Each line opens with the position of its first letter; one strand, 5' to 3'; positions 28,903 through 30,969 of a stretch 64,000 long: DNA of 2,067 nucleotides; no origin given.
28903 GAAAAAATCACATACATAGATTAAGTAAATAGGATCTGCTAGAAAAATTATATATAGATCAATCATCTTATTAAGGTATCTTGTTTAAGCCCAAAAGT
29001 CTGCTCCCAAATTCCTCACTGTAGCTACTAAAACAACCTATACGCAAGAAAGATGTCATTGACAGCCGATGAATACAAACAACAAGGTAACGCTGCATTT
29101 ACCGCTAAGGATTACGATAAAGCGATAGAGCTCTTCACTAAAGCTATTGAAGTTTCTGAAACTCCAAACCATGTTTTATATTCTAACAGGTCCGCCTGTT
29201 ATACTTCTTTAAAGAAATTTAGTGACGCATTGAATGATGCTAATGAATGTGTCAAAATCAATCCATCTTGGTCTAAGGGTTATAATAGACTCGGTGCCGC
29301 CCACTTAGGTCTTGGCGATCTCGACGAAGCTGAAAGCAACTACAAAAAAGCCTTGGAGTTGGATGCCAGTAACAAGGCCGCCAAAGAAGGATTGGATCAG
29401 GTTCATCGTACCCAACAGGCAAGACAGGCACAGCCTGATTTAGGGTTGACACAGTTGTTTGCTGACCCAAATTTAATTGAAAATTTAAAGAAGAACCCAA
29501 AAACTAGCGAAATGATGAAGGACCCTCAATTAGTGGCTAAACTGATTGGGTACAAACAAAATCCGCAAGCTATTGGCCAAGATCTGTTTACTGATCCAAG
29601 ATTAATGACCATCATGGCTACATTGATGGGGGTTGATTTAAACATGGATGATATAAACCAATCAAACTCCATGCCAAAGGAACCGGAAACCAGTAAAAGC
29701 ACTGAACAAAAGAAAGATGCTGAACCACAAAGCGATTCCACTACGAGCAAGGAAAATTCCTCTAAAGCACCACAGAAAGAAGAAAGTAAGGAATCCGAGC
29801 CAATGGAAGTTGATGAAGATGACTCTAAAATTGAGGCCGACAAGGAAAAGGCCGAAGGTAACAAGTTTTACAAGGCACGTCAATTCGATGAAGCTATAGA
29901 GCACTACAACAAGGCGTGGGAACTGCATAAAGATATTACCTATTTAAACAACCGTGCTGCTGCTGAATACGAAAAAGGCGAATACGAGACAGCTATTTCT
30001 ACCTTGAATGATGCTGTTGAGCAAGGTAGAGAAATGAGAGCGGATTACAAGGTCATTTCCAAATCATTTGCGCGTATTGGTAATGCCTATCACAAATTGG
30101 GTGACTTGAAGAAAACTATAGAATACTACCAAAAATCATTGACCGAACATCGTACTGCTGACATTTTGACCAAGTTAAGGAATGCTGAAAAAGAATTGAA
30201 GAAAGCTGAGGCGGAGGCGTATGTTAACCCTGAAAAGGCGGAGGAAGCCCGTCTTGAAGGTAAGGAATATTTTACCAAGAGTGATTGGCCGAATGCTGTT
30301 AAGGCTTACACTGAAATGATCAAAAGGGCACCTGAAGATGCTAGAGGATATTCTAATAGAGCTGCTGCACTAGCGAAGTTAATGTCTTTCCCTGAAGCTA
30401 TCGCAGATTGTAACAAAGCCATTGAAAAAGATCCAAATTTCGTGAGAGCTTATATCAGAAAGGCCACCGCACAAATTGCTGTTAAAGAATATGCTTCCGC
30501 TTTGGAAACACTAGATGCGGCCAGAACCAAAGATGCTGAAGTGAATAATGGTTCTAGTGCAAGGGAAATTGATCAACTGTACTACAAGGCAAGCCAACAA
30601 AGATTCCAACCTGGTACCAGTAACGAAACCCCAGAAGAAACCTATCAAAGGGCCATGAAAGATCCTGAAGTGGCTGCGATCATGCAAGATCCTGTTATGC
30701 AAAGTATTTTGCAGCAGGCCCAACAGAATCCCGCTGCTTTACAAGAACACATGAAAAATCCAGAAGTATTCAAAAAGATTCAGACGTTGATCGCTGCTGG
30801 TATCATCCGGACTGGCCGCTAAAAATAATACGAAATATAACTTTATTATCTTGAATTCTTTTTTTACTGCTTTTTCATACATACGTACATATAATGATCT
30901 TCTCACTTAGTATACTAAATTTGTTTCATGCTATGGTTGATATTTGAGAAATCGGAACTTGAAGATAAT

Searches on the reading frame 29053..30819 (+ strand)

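Call 13: search_protein_families(library=pfam, proteins=[window:29053-30819:+], max_evalue=0.01)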
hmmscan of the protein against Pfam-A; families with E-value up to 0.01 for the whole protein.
window:29053-30819:+ (589 aa): 20 families
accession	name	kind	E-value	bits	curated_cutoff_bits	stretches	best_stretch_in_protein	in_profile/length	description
PF00515.34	TPR_1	-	1.6e-48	161.1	27.8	5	75-106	2-33/34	Tetratricopeptide repeat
PF17830.6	STI1-HOP_DP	-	4.4e-35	119.8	29.1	2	528-580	2-54/55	STI1/HOP, DP domain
PF07719.23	TPR_2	-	5.3e-35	117.1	27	2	75-105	2-32/34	Tetratricopeptide repeat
PF13414.12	TPR_11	-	1.9e-22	79.1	26.8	2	403-443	1-41/42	TPR repeat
PF13424.12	TPR_12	-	1.1e-21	77.2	30.1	3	297-363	5-72/77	Tetratricopeptide repeat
PF13432.12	TPR_16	-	4.1e-20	72.3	32.7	2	402-462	3-63/65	Tetratricopeptide repeat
PF13181.12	TPR_8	-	1.7e-18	65.6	25.7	2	76-107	3-34/34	Tetratricopeptide repeat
PF13428.12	TPR_14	-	2.6e-17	62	23.5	0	77-111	4-38/44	Tetratricopeptide repeat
PF25575.1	TPR_BSK1_C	-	2.8e-17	63.1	42.2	1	7-75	44-112/118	Serine/threonine-protein kinase BSK1-like, TPR repeats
PF14559.12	TPR_19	-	5.6e-15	55.9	25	1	446-495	7-56/68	Tetratricopeptide repeat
PF13431.12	TPR_17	-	5.8e-12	45.3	24.4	1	453-484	2-33/34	Tetratricopeptide repeat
PF13371.12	TPR_9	-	1.8e-08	34.7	35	1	406-470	5-67/73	Tetratricopeptide repeat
PF13176.12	TPR_7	-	1.9e-08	34.2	27.9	0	339-366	2-31/36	Tetratricopeptide repeat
PF13374.12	TPR_10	-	1.4e-07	31.7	27.5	0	77-103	5-31/42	Tetratricopeptide repeat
PF12895.13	ANAPC3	-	6.8e-06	26.7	27.2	0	19-99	3-81/82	Anaphase-promoting complex, cyclosome, subunit 3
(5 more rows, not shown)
